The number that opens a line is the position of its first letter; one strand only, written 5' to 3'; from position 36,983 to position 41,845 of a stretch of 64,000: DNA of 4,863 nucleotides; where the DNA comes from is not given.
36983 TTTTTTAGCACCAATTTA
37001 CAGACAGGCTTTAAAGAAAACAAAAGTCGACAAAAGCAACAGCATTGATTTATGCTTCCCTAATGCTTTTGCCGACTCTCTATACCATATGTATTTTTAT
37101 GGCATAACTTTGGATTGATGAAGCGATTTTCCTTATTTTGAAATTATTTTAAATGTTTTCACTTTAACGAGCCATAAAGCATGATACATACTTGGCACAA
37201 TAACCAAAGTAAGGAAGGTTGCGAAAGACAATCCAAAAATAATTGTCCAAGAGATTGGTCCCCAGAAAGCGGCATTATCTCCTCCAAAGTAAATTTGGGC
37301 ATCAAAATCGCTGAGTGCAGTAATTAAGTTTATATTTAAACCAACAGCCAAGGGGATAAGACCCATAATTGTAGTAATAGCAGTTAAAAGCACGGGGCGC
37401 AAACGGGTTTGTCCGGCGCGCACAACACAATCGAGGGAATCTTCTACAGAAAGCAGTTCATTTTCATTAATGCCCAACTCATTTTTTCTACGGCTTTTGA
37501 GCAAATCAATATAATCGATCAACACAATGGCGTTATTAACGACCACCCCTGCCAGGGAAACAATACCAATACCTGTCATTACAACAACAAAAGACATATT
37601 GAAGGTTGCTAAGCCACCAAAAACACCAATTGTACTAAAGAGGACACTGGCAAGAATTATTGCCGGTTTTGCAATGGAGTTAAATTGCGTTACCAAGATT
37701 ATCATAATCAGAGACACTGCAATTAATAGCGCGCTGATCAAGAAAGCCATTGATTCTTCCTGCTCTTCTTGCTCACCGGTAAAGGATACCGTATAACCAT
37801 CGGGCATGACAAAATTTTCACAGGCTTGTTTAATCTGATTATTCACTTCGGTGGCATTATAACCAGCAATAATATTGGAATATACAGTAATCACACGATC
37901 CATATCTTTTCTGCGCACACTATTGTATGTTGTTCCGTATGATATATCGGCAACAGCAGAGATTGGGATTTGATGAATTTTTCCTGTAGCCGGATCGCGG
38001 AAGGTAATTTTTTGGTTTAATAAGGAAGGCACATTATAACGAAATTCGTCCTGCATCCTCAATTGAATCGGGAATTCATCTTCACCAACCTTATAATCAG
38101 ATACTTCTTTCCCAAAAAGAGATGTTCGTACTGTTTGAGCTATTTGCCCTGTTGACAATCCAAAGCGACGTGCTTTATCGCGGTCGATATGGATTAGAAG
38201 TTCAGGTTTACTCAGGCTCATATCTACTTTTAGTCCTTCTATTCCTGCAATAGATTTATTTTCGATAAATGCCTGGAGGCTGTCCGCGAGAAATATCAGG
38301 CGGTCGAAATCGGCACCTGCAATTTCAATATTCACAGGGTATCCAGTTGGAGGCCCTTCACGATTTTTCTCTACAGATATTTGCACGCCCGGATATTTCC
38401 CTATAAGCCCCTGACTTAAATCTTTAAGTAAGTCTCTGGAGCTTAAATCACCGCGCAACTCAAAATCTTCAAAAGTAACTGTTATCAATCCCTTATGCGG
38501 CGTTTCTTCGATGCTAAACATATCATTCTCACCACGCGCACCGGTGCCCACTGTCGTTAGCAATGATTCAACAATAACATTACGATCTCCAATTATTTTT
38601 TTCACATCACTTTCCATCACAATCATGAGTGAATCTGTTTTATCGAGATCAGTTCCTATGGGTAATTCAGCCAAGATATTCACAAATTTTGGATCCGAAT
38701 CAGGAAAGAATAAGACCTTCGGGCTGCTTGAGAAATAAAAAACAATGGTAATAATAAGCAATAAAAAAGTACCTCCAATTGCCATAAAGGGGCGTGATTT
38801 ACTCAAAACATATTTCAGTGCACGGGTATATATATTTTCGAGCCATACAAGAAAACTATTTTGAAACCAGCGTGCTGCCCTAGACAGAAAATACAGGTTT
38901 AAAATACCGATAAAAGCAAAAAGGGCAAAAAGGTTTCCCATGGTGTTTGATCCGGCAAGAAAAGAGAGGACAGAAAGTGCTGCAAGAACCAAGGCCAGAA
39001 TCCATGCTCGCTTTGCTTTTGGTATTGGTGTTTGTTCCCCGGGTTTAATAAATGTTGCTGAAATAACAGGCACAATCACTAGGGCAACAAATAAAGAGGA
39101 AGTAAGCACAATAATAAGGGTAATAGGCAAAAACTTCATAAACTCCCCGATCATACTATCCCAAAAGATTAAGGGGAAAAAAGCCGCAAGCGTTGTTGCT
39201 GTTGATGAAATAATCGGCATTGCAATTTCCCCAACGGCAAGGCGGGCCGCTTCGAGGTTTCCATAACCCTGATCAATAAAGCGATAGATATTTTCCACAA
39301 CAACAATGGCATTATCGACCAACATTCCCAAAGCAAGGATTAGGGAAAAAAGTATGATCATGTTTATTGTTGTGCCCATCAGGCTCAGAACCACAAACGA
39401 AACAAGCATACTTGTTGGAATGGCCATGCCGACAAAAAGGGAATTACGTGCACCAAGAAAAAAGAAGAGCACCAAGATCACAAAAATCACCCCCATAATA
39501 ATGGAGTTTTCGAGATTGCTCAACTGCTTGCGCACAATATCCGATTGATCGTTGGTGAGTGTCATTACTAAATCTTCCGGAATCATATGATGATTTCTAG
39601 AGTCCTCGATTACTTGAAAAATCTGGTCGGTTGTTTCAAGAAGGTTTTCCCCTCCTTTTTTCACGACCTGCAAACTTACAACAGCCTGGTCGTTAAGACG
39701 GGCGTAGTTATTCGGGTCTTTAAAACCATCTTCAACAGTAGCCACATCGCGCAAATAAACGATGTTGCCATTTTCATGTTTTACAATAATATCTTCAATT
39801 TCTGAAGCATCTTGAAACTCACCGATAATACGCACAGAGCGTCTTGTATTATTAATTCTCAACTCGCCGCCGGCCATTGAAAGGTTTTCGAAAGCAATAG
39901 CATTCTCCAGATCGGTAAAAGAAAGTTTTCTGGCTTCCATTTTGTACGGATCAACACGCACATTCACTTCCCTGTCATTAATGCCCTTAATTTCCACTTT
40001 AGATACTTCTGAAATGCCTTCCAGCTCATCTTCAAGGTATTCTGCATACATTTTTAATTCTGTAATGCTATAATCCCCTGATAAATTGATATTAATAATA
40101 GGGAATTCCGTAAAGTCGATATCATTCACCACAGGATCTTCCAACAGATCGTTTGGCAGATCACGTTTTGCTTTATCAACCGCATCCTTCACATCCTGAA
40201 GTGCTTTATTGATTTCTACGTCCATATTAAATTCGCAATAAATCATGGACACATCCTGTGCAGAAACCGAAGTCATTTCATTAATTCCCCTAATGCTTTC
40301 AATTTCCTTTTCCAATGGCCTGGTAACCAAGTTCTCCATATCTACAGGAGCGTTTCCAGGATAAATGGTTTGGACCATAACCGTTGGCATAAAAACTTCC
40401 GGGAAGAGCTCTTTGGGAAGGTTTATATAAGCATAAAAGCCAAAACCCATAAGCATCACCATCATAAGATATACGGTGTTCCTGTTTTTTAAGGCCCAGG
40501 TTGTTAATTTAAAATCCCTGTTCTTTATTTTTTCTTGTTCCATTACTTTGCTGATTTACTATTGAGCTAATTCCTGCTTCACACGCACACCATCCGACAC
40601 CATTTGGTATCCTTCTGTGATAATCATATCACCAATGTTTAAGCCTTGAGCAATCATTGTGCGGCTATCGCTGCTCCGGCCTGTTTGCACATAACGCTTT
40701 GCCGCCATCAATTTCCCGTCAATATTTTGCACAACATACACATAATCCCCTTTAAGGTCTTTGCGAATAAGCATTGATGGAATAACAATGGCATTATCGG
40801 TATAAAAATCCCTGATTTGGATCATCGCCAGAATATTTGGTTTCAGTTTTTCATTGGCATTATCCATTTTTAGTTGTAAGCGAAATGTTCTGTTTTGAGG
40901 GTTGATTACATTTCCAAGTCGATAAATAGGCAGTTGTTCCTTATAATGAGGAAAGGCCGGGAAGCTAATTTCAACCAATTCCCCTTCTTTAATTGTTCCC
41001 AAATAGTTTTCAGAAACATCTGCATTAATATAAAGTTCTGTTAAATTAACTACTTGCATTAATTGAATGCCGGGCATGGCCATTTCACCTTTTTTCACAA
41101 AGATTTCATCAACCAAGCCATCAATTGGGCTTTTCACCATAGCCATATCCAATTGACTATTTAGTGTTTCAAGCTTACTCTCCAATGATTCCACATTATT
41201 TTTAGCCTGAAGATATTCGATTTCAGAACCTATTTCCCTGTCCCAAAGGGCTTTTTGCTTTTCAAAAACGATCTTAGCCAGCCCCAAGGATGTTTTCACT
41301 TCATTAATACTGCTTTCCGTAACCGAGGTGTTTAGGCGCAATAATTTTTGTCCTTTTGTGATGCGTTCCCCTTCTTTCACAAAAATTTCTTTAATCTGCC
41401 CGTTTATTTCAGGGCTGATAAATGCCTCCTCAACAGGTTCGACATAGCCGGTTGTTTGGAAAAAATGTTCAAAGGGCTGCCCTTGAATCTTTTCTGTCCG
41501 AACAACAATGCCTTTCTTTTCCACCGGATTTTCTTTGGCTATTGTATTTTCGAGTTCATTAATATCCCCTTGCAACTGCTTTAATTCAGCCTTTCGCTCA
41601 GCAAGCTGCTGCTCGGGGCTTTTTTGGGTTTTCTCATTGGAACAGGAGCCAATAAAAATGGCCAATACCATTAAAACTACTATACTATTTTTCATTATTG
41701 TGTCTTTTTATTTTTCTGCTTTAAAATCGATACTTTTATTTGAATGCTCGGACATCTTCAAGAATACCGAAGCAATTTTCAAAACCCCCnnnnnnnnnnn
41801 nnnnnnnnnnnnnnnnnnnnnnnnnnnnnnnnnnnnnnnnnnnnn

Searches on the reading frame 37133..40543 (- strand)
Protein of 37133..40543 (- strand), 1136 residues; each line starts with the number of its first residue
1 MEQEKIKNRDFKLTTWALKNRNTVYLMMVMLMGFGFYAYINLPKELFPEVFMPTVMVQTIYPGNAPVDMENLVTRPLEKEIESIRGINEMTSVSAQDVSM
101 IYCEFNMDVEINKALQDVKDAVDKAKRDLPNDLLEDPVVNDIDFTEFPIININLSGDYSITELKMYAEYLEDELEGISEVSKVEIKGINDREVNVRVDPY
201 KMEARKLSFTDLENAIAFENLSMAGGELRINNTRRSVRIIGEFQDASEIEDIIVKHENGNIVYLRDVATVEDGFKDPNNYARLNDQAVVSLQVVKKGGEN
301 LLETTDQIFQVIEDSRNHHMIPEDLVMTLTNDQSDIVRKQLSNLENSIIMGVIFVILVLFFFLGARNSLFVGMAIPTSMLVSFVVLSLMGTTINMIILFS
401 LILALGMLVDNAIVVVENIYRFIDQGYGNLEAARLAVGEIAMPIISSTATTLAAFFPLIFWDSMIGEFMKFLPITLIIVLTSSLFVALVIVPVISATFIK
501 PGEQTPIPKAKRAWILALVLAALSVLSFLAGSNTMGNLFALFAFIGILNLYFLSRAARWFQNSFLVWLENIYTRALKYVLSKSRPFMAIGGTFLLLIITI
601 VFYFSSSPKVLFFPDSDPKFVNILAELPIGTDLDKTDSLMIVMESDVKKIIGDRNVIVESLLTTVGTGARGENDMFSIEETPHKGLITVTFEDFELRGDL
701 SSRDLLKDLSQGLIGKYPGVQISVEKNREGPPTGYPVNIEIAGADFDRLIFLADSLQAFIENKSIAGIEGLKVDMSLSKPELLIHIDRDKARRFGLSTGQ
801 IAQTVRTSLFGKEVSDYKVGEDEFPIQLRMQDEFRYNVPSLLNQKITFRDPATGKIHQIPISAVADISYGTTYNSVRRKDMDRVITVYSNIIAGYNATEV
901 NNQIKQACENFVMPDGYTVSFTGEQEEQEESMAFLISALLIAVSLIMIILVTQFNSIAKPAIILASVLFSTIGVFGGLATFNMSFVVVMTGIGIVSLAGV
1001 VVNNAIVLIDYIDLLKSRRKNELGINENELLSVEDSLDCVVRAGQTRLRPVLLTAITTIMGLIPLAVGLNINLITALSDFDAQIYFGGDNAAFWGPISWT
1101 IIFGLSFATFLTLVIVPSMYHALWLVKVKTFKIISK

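Call 52: search_protein_families(library=pfam, proteins=[window:37133-40543:-], max_evalue=0.00001)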
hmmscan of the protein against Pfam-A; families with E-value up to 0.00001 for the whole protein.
window:37133-40543:- (1136 aa): 2 families
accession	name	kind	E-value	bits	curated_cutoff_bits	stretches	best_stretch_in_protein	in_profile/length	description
PF00873.25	ACR_tran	-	9e-183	610.1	28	1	16-1122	4-1019/1021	AcrB/AcrD/AcrF family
PF03176.21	MMPL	-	3.3e-07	30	20.5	0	898-1043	104-254/333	MMPL family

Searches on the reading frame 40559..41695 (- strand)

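Call 52: search_protein_families(library=pfam, proteins=[window:40559-41695:-], max_evalue=0.00001)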
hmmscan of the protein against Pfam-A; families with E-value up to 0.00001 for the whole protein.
window:40559-41695:- (378 aa): 3 families
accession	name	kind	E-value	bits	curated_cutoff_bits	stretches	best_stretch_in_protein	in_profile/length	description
PF16576.10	HlyD_D23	-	3e-27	95.8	30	1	79-290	6-214/214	Barrel-sandwich domain of CusB or HlyD membrane-fusion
PF13437.12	HlyD_3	-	4e-14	53.7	22.2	1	187-286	2-105/106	HlyD family secretion protein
PF13533.13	Biotin_lipoyl_2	-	7.1e-09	35.7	29.8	0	92-122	2-32/32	Biotin-lipoyl like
